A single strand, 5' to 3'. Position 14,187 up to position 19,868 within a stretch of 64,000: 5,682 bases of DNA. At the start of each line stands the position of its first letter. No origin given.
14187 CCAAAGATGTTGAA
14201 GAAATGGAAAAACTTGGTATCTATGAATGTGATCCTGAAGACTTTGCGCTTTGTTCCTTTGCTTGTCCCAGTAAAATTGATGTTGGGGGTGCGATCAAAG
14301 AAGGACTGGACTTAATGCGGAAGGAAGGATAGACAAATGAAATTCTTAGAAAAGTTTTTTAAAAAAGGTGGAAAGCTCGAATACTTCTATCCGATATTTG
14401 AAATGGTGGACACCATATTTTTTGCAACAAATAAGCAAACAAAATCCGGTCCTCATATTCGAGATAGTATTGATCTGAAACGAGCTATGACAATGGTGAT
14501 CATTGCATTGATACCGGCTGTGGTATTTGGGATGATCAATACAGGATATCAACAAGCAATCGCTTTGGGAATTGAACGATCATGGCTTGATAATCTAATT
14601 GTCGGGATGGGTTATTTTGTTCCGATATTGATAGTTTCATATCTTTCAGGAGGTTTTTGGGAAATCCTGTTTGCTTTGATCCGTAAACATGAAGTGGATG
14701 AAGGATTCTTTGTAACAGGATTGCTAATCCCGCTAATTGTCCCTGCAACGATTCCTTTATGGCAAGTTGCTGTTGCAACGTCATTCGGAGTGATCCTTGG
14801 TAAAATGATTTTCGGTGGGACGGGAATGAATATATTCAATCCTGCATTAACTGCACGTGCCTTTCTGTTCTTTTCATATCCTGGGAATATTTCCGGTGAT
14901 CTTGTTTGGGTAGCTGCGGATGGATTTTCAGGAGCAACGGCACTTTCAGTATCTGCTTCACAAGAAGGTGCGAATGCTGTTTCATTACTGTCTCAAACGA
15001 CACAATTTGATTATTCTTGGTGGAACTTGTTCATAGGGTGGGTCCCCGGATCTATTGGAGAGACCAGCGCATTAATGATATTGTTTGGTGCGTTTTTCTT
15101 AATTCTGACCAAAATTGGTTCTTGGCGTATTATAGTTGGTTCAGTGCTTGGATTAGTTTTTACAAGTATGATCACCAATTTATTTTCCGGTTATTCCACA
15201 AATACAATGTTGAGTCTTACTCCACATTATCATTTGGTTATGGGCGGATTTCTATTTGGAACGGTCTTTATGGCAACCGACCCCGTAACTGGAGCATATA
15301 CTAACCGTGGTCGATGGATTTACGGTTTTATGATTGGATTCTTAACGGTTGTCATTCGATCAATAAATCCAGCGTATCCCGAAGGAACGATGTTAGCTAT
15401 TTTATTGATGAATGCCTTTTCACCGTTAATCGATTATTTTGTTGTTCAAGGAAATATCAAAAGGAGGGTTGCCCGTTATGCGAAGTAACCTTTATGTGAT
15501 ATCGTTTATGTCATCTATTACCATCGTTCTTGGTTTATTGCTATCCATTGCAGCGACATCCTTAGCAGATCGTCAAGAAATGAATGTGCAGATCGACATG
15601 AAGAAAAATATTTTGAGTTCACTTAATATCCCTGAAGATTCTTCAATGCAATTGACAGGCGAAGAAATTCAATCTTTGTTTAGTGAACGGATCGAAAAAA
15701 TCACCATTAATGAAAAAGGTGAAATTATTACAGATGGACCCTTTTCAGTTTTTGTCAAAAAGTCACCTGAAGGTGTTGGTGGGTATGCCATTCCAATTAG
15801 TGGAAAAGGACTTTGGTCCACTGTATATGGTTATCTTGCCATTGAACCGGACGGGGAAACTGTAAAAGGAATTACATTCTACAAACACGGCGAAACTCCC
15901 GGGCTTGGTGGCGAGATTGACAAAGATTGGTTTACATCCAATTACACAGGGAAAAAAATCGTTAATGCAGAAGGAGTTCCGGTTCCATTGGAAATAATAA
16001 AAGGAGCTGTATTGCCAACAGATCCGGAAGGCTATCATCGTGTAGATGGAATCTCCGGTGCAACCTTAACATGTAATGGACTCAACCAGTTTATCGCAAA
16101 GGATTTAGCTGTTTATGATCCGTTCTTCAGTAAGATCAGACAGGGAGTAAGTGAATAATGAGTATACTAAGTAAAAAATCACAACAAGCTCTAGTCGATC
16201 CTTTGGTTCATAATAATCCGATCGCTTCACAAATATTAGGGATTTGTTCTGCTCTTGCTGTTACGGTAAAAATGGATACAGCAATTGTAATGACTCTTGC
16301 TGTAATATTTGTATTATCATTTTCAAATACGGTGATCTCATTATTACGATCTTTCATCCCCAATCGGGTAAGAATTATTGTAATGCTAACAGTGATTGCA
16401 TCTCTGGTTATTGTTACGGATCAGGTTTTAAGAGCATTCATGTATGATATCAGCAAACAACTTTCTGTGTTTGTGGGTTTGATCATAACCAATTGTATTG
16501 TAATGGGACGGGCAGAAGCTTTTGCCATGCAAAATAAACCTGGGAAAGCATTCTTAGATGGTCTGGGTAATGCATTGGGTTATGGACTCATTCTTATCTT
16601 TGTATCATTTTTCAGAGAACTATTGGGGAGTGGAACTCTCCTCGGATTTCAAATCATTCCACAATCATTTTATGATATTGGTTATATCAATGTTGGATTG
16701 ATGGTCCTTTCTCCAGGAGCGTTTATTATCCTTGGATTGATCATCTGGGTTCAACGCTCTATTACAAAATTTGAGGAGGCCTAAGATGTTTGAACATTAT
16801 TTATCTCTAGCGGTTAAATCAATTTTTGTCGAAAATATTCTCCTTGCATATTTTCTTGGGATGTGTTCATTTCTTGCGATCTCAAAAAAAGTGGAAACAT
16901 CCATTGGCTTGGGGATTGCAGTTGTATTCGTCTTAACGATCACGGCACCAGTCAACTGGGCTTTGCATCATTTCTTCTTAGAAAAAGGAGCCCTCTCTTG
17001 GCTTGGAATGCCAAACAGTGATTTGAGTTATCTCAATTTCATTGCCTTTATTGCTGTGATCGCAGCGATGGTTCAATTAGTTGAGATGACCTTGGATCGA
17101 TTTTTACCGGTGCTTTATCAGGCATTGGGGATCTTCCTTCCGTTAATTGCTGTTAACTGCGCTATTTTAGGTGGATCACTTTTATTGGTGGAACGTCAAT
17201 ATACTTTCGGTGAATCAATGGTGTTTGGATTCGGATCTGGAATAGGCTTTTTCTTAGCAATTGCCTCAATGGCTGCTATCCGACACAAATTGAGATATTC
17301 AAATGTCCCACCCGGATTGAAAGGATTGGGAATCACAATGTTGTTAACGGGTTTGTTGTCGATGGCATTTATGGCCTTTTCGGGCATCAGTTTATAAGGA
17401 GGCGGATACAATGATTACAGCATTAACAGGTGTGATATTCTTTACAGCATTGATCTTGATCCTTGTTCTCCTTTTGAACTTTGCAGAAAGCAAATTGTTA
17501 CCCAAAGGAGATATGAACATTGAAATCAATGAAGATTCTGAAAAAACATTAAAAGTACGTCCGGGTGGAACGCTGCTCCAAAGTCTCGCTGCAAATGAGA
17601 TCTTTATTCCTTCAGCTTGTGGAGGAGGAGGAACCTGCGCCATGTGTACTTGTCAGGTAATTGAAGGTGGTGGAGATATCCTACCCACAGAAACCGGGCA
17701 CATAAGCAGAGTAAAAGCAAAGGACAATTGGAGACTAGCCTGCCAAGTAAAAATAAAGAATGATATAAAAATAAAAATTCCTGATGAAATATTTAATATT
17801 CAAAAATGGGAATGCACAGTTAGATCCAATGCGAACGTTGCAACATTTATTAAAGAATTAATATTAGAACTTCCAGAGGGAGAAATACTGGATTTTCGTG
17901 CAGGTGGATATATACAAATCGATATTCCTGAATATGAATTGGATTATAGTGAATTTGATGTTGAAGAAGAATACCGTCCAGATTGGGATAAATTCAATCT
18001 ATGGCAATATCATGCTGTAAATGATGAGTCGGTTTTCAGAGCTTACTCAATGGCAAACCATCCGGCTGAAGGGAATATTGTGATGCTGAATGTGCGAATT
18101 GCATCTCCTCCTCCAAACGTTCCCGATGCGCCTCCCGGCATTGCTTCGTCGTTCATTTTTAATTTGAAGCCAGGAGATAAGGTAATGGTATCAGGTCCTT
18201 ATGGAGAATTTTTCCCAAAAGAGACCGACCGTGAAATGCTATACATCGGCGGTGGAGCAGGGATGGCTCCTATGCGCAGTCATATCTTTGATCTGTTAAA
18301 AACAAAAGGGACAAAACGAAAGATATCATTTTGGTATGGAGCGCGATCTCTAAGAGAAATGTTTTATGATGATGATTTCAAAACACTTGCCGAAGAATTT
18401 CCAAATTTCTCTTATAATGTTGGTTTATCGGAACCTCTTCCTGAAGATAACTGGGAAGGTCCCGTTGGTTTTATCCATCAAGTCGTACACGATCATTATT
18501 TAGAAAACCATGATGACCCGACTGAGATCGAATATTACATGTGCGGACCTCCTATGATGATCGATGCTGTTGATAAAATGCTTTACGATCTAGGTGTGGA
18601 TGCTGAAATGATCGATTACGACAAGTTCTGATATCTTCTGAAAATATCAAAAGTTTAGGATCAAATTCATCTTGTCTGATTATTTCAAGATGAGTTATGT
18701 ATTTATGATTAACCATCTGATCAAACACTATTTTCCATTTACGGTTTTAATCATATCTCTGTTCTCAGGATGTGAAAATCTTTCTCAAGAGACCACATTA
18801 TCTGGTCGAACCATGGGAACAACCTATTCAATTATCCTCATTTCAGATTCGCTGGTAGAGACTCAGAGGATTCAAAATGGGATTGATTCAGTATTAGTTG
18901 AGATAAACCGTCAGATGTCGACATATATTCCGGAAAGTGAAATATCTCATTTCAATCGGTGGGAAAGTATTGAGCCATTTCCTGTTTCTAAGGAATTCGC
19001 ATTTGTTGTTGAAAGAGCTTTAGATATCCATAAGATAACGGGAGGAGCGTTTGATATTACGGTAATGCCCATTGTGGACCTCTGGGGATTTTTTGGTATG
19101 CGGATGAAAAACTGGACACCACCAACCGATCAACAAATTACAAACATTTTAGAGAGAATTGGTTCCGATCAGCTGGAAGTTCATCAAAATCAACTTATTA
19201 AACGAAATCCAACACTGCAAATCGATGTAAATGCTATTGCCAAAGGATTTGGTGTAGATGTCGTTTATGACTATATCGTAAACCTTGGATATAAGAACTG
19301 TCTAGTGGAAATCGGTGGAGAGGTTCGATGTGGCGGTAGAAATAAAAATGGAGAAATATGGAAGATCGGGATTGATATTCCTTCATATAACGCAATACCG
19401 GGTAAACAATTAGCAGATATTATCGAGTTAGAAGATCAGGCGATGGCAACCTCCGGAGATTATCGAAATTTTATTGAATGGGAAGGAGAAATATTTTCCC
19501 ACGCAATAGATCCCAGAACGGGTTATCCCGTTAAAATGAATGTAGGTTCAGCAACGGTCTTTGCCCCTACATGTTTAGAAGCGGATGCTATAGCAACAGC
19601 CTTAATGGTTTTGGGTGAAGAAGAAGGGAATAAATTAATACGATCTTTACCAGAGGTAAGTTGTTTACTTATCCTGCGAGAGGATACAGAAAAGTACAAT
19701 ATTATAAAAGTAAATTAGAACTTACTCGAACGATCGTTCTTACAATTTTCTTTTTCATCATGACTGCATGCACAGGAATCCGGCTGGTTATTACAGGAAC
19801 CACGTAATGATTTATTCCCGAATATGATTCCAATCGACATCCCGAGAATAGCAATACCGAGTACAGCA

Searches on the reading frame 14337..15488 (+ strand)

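Call 27: search_protein_families(library=pfam, proteins=[window:14337-15488:+], max_evalue=0.00001)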
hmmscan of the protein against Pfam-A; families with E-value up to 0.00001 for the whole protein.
window:14337-15488:+ (383 aa): 1 family
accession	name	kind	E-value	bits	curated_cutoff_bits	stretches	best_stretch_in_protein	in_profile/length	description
PF03116.20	NQR2_RnfD_RnfE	-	8.5e-106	354.1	27.7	1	35-374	2-295/296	NQR2, RnfD, RnfE family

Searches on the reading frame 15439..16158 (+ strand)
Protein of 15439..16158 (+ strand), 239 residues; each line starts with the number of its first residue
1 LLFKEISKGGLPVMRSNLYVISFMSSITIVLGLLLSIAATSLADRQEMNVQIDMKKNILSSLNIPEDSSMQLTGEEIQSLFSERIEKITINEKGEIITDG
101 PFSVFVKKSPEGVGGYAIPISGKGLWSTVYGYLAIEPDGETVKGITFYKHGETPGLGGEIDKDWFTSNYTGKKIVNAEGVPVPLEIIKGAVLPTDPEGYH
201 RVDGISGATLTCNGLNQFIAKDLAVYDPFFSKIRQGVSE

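Call 27: search_protein_families(library=pfam, proteins=[window:15439-16158:+], max_evalue=0.00001)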
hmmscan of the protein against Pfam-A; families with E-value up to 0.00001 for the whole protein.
window:15439-16158:+ (239 aa): 1 family
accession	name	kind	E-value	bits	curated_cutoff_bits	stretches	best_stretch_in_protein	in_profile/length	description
PF04205.19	FMN_bind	-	7.7e-16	58.9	22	1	124-220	1-73/77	FMN-binding domain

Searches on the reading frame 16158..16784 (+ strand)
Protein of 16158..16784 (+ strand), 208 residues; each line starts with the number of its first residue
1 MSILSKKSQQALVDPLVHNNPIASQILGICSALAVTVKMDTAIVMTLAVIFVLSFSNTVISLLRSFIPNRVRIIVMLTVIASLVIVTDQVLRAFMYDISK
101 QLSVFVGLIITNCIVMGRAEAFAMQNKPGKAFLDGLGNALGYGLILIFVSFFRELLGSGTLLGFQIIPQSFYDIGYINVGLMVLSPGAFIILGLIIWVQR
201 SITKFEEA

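Call 27: search_protein_families(library=pfam, proteins=[window:16158-16784:+], max_evalue=0.00001)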
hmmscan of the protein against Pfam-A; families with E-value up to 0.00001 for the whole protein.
window:16158-16784:+ (208 aa): 1 family
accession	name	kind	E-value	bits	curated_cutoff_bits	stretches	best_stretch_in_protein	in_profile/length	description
PF02508.19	Rnf-Nqr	-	1.3e-59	201.6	23.8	1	11-196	4-174/174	Rnf-Nqr subunit, membrane protein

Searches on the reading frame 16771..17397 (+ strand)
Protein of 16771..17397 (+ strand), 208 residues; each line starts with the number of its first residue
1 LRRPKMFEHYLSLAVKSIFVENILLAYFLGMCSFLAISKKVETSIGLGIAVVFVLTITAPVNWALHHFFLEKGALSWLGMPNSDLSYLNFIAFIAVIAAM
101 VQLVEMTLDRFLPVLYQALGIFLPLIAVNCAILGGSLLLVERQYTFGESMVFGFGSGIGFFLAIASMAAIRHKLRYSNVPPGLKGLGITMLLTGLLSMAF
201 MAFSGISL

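Call 27: search_protein_families(library=pfam, proteins=[window:16771-17397:+], max_evalue=0.00001)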
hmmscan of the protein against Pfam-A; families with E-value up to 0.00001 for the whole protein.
window:16771-17397:+ (208 aa): 1 family
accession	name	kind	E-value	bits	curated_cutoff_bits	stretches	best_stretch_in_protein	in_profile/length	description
PF02508.19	Rnf-Nqr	-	4.2e-57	193.4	23.8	1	10-206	1-173/174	Rnf-Nqr subunit, membrane protein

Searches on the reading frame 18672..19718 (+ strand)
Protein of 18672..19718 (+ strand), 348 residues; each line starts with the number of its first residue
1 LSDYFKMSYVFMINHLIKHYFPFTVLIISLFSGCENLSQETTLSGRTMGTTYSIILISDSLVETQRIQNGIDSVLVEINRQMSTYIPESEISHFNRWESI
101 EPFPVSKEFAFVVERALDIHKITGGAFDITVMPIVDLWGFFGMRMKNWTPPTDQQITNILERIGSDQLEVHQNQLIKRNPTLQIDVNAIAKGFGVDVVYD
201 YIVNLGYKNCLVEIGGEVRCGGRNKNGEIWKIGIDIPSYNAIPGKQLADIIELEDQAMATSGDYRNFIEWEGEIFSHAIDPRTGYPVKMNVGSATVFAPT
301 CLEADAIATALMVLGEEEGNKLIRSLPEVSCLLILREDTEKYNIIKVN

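Call 27: search_protein_families(library=pfam, proteins=[window:18672-19718:+], max_evalue=0.00001)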
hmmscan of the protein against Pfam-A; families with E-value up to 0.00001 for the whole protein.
window:18672-19718:+ (348 aa): 1 family
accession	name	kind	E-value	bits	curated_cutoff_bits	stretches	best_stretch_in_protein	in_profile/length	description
PF02424.20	ApbE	-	4.7e-83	279.2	25.6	1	48-332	1-265/266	ApbE family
